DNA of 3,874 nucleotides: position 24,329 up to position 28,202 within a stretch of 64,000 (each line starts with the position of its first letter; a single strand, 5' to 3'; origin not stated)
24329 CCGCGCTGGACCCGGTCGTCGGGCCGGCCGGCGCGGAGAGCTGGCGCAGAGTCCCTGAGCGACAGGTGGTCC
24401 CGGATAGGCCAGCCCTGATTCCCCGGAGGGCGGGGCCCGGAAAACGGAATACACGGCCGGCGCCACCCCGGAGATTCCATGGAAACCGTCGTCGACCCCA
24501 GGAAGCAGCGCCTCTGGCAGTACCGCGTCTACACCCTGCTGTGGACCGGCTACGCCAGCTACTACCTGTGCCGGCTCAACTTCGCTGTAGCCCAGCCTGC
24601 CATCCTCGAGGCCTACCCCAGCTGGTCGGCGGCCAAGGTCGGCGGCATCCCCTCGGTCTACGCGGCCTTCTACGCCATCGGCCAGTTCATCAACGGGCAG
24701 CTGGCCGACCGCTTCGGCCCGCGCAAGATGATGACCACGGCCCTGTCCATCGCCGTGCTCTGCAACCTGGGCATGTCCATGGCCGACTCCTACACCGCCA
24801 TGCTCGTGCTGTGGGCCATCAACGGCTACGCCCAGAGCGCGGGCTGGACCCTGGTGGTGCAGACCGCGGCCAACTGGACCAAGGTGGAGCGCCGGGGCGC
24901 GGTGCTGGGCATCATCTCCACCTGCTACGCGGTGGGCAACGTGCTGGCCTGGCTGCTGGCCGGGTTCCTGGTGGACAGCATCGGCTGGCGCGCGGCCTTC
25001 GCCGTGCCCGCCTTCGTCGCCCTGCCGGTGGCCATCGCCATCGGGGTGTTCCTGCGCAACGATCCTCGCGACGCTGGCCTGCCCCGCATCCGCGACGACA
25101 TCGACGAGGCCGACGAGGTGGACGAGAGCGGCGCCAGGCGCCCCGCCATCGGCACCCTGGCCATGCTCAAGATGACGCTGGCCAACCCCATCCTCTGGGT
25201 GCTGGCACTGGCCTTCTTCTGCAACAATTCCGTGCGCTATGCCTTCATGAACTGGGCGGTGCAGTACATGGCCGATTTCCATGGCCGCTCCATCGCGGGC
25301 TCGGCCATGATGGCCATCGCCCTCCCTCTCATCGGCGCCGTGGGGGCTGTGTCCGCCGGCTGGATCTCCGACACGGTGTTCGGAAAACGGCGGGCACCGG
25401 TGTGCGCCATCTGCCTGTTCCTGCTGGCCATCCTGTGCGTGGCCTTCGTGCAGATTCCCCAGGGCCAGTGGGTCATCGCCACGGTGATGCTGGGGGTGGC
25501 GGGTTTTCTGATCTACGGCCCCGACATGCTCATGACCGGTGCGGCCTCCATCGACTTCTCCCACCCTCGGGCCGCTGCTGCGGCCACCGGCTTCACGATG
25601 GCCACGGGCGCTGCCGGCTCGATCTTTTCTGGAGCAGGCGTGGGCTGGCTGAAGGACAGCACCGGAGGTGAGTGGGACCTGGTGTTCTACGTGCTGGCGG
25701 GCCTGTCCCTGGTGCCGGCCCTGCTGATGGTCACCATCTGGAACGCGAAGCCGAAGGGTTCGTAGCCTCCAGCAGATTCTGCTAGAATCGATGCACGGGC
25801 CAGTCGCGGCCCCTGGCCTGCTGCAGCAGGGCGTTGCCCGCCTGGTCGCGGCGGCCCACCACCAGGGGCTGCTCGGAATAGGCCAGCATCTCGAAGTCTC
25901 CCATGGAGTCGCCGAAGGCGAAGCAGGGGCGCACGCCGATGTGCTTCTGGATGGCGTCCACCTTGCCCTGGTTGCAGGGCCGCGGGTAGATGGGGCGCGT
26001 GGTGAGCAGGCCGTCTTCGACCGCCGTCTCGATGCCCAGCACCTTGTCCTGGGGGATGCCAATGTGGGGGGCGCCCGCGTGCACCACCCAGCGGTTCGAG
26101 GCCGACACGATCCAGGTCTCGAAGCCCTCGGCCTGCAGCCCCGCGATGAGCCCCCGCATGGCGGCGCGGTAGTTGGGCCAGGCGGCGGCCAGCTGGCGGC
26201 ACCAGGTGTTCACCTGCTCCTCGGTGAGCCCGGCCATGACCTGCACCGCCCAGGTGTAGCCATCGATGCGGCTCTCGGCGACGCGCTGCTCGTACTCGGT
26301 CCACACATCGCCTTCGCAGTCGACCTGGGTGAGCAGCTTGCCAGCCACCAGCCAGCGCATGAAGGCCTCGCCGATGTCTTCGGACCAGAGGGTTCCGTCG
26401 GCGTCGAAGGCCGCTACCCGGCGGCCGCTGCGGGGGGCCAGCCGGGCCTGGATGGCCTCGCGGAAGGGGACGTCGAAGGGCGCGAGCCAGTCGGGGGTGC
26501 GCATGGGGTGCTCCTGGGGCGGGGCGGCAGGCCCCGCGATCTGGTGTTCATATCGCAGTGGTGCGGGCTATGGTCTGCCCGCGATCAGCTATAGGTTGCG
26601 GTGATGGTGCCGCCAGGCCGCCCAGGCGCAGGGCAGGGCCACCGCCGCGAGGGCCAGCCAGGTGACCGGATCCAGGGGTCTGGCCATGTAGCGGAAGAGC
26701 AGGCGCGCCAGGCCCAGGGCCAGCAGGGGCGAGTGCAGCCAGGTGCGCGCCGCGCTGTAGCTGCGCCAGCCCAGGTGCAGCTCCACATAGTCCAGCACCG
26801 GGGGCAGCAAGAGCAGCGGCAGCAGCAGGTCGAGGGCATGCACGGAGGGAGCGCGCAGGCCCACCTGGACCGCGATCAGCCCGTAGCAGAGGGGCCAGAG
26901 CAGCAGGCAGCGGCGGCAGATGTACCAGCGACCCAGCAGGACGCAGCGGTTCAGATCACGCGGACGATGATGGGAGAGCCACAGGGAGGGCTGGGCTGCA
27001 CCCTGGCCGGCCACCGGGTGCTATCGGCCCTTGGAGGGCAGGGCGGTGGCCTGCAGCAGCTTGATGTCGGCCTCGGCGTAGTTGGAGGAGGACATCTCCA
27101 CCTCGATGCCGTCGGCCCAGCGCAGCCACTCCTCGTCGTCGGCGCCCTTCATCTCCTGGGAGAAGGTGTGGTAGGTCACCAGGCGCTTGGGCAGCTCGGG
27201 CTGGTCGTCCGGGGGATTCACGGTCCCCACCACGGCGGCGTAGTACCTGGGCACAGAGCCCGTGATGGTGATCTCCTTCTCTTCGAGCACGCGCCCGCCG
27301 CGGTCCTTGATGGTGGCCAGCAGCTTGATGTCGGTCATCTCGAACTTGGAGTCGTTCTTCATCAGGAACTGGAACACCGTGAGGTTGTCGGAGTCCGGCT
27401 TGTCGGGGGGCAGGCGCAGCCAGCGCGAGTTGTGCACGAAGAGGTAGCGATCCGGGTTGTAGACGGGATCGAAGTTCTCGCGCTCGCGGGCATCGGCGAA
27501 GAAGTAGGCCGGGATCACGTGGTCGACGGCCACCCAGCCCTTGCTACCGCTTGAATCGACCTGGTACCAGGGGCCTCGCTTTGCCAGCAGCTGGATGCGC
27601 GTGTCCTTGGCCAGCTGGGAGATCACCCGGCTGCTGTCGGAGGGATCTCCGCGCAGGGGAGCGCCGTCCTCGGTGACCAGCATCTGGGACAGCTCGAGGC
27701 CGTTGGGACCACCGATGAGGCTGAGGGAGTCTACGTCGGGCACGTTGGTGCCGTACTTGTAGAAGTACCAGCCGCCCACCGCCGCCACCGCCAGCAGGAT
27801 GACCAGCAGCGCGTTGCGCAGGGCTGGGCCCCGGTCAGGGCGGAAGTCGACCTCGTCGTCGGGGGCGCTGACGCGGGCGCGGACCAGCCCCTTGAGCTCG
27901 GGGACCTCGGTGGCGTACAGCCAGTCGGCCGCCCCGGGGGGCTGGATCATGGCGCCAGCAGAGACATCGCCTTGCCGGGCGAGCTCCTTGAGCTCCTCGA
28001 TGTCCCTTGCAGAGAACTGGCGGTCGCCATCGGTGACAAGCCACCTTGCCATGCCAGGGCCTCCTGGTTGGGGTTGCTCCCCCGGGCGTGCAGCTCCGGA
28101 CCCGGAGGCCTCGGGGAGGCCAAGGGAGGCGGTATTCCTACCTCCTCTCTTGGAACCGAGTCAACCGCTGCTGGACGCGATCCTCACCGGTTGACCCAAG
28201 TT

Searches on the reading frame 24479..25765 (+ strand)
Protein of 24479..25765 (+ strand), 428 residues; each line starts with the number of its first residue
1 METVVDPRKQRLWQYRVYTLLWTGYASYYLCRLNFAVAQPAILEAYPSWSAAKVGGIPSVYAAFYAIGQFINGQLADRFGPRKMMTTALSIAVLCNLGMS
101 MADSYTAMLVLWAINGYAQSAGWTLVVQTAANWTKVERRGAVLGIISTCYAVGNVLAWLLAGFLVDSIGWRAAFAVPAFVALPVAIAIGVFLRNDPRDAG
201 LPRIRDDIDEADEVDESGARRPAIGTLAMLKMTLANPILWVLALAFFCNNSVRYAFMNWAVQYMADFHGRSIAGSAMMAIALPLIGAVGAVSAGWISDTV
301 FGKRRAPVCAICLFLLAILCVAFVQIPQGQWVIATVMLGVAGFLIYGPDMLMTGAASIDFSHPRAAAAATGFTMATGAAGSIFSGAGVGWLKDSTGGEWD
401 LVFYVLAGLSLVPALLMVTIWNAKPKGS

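Call 84: search_protein_families(library=pfam, proteins=[window:24479-25765:+], max_evalue=0.00001)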
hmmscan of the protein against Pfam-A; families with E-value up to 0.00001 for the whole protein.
window:24479-25765:+ (428 aa): 3 families
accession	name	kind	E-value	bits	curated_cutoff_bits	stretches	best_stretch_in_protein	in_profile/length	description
PF07690.21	MFS_1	-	3.6e-51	174.6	33.4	1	21-384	1-346/347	Major Facilitator Superfamily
PF00083.30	Sugar_tr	-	4.9e-10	39.3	22.3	1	50-197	44-196/452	Sugar (and other) transporter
PF12832.13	MFS_1_like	-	2.4e-06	27.3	25.2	0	50-272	32-247/373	MFS_1 like family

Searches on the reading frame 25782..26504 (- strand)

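Call 84: search_protein_families(library=pfam, proteins=[window:25782-26504:-], max_evalue=0.00001)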
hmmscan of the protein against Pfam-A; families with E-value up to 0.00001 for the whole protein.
window:25782-26504:- (240 aa): 2 families
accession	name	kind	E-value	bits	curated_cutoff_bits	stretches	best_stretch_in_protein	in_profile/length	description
PF12710.13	HAD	-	1.7e-21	78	27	1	31-207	1-188/189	haloacid dehalogenase-like hydrolase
PF00702.32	Hydrolase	-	2.2e-08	35.1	26.4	1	30-208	3-188/191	haloacid dehalogenase-like hydrolase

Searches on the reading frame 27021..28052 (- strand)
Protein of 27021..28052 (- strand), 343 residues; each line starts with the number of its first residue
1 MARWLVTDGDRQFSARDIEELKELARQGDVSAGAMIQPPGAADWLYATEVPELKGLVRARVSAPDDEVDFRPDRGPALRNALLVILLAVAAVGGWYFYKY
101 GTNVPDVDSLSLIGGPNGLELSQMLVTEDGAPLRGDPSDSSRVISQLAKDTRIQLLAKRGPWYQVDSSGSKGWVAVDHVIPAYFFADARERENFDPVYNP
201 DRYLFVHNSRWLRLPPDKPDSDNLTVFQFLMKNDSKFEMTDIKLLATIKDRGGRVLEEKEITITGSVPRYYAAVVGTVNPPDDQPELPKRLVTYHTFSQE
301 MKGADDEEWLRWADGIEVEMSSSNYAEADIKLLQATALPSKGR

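Call 84: search_protein_families(library=pfam, proteins=[window:27021-28052:-], max_evalue=0.00001)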
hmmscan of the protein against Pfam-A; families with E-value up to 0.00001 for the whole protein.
window:27021-28052:- (343 aa): 2 families
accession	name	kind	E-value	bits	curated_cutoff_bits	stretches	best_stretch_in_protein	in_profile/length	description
PF08239.17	SH3_3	-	4.4e-10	40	27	1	129-179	1-53/54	Bacterial SH3 domain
PF06347.19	SH3_4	-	3.1e-06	27.3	24.1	1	129-175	3-50/56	Bacterial SH3 domain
